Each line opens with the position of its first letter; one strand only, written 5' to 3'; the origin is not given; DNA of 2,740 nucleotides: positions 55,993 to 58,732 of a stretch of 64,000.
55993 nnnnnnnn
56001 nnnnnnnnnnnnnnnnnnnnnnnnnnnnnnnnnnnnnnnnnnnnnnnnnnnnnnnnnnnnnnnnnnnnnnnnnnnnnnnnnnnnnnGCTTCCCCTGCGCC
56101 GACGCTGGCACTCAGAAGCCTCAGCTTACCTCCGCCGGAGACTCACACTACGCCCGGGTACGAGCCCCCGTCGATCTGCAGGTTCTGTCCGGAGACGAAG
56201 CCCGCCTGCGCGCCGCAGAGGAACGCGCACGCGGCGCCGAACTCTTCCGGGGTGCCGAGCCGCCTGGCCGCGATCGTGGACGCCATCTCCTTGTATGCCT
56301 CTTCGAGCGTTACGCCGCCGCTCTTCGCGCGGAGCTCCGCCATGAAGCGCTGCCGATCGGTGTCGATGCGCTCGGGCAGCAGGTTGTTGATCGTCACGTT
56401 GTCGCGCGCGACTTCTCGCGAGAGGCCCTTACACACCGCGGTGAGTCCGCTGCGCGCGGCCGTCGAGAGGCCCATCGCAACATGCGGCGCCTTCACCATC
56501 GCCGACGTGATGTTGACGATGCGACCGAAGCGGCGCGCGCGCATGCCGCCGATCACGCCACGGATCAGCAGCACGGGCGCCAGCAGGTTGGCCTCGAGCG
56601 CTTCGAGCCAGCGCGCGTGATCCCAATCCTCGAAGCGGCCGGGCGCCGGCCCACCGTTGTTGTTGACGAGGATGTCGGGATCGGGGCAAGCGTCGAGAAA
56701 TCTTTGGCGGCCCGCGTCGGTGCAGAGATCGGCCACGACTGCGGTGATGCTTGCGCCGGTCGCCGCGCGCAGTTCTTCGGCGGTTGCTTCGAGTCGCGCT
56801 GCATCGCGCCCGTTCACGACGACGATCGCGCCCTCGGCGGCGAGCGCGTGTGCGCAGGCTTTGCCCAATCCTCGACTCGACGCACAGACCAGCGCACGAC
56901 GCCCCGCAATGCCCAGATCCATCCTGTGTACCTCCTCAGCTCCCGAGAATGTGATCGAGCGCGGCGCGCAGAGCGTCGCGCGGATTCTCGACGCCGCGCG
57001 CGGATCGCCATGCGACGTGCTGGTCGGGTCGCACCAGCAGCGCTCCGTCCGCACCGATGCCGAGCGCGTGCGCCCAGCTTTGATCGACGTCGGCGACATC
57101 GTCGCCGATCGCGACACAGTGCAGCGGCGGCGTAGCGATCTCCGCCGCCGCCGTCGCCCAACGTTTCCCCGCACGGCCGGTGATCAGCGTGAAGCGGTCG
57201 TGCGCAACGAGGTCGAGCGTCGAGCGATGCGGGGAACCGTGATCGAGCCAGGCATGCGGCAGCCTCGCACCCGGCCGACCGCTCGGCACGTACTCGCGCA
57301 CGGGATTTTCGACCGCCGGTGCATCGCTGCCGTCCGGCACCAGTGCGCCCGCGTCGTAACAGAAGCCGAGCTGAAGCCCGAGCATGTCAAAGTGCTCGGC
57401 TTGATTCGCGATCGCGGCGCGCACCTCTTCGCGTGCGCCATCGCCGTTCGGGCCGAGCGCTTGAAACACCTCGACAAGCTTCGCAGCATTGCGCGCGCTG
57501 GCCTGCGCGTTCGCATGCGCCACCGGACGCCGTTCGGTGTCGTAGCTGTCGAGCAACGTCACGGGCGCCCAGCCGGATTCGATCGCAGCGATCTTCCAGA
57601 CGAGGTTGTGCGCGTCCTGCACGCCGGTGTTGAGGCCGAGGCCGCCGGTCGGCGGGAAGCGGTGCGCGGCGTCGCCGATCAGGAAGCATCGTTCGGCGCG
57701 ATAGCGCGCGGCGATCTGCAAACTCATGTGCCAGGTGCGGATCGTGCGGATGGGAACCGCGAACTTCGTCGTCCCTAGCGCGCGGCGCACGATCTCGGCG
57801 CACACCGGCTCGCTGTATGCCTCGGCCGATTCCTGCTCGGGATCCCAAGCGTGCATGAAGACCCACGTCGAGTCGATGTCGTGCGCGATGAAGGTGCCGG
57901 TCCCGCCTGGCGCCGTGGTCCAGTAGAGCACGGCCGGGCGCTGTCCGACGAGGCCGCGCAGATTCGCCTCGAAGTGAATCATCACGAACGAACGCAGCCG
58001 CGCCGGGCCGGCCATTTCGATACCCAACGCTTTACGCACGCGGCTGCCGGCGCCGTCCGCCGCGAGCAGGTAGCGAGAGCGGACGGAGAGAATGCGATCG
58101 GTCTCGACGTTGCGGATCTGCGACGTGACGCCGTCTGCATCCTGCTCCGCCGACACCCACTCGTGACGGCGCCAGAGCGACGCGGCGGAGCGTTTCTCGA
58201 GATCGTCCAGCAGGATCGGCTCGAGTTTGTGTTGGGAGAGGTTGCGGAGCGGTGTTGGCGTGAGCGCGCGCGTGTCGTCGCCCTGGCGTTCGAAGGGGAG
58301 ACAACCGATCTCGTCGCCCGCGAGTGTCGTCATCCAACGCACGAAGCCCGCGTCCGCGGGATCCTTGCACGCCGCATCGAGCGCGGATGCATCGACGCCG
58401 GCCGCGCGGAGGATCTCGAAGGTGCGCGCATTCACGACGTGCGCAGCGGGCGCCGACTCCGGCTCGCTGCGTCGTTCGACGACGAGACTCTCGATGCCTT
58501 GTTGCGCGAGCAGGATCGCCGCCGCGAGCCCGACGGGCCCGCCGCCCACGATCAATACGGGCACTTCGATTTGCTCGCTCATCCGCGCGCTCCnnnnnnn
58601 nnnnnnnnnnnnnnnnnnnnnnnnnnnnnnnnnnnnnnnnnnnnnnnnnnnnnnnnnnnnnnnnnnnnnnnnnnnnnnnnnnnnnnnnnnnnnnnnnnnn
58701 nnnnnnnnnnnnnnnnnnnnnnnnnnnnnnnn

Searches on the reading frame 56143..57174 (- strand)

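Call 60: search_protein_families(library=pfam, proteins=[window:56143-57174:-], max_evalue=0.001)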
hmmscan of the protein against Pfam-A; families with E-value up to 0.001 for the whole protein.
window:56143-57174:- (343 aa): 2 families
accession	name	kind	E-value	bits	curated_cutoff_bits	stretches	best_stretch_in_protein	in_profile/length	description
PF13561.12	adh_short_C2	-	8.9e-35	120.8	27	1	98-337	3-234/236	Enoyl-(Acyl carrier protein) reductase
PF00106.31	adh_short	-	1.6e-31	109.8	26.6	1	94-276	3-188/195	short chain dehydrogenase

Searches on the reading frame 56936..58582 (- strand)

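Call 60: search_protein_families(library=pfam, proteins=[window:56936-58582:-], max_evalue=0.001)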
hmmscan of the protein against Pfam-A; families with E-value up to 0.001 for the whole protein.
window:56936-58582:- (548 aa): 7 families
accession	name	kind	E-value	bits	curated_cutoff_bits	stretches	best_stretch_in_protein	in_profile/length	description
PF01494.25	FAD_binding_3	-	8.6e-92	308.5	22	1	6-361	1-348/349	FAD binding domain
PF21274.3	Rng_hyd_C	-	3.5e-22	79.1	27.5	1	436-547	3-105/107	Aromatic-ring hydroxylase, C-terminal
PF13450.12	NAD_binding_8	-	3.9e-06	27.5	21.9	1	11-41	1-31/68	NAD(P)-binding Rossmann-like domain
PF01266.30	DAO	-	3.7e-05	23.9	27.9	1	9-42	2-35/353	FAD dependent oxidoreductase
PF13738.12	Pyr_redox_3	-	9.1e-05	22.3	30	1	10-38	1-30/305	Pyridine nucleotide-disulphide oxidoreductase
PF07992.20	Pyr_redox_2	-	0.00016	21.7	26.1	1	8-64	144-199/291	Pyridine nucleotide-disulphide oxidoreductase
PF12831.13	FAD_oxidored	-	0.00054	19.8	27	1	9-39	2-32/416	FAD dependent oxidoreductase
